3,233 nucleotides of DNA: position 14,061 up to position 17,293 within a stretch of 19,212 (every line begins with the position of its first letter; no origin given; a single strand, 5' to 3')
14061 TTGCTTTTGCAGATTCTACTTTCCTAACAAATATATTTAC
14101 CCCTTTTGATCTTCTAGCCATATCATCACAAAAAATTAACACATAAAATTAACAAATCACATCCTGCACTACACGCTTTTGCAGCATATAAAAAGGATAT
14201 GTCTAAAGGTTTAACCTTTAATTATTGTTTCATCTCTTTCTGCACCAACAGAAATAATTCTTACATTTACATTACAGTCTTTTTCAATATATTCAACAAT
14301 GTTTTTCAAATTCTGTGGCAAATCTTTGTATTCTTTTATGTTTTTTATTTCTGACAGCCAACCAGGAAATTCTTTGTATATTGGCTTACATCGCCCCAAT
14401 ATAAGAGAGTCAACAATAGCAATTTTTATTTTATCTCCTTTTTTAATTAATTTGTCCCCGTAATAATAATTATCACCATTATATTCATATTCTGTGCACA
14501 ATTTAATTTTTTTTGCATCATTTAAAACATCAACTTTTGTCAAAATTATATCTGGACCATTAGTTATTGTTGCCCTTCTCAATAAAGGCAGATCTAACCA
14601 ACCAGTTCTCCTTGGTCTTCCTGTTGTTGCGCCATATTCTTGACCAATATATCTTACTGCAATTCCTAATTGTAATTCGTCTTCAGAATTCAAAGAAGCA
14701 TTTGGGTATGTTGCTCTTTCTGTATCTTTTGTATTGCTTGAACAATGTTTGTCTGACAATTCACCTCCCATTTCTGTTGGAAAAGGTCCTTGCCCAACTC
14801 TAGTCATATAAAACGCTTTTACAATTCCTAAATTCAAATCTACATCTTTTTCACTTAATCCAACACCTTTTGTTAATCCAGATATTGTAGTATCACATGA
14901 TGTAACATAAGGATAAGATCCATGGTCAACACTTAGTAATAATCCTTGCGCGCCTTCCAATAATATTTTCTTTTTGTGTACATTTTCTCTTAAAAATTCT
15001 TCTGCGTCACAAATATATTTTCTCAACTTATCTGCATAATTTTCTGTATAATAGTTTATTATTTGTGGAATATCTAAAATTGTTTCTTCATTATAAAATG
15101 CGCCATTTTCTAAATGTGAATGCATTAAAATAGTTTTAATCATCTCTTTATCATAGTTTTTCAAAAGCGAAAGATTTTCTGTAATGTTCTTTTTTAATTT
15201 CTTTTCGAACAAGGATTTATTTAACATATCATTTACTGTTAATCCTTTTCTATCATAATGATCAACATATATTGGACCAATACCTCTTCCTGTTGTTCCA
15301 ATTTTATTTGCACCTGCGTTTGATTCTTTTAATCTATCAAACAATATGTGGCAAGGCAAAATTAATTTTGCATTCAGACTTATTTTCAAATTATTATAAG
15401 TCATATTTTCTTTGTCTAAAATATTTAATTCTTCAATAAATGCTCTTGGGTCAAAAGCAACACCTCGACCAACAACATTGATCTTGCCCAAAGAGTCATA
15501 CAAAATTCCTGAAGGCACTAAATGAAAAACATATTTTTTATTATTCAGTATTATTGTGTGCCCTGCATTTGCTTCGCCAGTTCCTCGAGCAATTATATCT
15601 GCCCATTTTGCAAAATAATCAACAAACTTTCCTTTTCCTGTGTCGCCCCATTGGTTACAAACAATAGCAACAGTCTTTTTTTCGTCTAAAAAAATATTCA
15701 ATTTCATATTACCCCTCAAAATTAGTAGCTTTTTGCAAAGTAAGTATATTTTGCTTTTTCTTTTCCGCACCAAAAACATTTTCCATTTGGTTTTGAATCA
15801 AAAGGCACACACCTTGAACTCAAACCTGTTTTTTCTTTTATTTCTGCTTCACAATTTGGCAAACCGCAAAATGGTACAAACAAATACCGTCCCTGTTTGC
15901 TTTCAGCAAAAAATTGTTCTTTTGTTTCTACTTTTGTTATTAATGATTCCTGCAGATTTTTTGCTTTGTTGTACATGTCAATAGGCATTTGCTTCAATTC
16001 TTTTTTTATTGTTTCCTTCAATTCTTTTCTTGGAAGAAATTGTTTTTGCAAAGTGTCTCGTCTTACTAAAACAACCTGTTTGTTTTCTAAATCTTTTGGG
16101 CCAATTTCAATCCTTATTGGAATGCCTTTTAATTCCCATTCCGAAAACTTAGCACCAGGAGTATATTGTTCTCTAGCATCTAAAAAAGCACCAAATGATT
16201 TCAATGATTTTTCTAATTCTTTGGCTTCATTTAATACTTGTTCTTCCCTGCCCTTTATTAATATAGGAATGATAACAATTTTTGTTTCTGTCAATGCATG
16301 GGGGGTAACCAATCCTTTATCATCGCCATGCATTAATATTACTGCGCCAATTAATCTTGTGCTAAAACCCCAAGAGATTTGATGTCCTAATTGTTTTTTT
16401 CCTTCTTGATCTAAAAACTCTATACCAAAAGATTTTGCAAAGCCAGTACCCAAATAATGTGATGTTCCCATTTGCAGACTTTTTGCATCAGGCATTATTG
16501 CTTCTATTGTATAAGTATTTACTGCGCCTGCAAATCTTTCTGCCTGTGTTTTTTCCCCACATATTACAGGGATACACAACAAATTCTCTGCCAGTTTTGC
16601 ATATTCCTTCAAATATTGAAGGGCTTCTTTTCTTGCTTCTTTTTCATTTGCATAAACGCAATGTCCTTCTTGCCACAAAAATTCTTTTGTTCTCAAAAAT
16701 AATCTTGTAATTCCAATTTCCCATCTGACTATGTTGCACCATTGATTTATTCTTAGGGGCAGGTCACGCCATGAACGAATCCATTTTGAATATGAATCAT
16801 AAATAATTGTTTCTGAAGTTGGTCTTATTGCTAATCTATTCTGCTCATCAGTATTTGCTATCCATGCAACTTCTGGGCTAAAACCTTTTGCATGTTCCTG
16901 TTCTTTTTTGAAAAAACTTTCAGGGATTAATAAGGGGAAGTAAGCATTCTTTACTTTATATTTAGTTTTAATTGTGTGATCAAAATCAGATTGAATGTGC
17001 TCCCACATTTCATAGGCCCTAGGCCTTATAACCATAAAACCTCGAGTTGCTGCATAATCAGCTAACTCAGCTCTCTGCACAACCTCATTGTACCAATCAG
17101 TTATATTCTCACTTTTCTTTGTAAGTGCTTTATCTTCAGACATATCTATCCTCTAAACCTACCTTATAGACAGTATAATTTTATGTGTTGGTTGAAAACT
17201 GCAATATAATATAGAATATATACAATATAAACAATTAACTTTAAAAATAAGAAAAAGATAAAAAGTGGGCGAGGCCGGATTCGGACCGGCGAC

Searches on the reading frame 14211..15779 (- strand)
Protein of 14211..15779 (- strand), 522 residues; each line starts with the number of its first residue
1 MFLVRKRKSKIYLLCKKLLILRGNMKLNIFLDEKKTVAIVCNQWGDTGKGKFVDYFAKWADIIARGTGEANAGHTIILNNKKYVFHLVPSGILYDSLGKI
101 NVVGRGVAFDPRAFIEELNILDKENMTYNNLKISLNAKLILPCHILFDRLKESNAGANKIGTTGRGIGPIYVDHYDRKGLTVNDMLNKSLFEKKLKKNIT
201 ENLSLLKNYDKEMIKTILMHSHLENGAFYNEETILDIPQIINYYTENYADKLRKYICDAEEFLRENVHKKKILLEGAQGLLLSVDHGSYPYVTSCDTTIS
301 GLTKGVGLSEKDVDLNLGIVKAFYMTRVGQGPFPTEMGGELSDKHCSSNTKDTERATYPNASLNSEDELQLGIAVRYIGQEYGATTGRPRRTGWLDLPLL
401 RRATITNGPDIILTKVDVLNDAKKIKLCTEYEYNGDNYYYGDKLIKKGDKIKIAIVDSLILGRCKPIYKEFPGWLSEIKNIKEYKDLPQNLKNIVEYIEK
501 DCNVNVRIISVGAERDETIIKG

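Call 6: search_protein_families(library=pfam, proteins=[window:14211-15779:-], max_evalue=0.01)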
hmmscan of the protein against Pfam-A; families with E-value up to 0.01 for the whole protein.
window:14211-15779:- (522 aa): 1 family
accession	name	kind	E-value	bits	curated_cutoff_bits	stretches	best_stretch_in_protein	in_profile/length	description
PF00709.27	Adenylsucc_synt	-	1.9e-133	445.7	27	1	39-519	2-416/416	Adenylosuccinate synthetase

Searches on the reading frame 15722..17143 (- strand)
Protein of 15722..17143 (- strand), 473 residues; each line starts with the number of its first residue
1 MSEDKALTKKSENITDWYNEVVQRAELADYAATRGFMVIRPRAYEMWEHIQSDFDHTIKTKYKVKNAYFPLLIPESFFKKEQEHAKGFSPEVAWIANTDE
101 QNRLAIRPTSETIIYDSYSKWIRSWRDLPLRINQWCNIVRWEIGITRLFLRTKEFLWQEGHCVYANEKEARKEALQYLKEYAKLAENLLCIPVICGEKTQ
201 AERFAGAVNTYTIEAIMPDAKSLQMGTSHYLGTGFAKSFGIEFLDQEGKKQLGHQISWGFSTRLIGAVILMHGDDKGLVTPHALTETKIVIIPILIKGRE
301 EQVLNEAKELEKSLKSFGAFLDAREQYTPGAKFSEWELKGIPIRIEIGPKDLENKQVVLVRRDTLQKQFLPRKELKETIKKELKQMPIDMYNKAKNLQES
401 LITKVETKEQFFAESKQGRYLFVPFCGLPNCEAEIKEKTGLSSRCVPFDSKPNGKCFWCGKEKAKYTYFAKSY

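Call 6: search_protein_families(library=pfam, proteins=[window:15722-17143:-], max_evalue=0.01)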
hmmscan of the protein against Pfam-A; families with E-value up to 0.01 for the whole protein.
window:15722-17143:- (473 aa): 3 families
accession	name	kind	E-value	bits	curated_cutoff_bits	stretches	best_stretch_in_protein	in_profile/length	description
PF00587.30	tRNA-synt_2b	-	4.7e-23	82.6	29.3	1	99-269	6-176/179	tRNA synthetase class II core domain (G, H, P, S and T)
PF09180.16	ProRS-C_1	-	4.4e-19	68.8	31.5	1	410-473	3-71/71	Prolyl-tRNA synthetase, C-terminal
PF03129.25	HGTP_anticodon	-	9.8e-19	67.8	21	1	288-381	1-93/94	Anticodon binding domain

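Call 88: find_encoding_contigs(protein=window:15722-17143:-, flank=10000, max_places=1)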
Protein window:15722-17143:- (473 aa): 5 contigs read that carry it; 1 place shown.
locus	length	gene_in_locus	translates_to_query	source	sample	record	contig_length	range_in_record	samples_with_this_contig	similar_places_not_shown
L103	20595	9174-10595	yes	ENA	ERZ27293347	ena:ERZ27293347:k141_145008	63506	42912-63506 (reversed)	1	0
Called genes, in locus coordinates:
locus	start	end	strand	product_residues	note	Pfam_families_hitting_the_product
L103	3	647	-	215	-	?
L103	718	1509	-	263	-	PF04055:Radical_SAM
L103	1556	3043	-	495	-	PF04055:Radical_SAM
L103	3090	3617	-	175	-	PF01966:HD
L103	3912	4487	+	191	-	-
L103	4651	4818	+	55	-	-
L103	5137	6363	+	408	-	PF13173:AAA_14, PF13635:DUF4143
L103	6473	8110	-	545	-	PF00118:Cpn60_TCP1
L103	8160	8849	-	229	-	-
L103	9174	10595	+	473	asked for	PF00587:tRNA-synt_2b, PF03129:HGTP_anticodon, PF09180:ProRS-C_1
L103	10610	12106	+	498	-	PF00709:Adenylsucc_synt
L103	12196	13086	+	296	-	-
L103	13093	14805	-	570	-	PF04607:RelA_SpoT, PF02824:TGS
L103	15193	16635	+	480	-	PF13396:PLDc_N, PF13091:PLDc_2, PF00614:PLDc (faint), PF13091:PLDc_2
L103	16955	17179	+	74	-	-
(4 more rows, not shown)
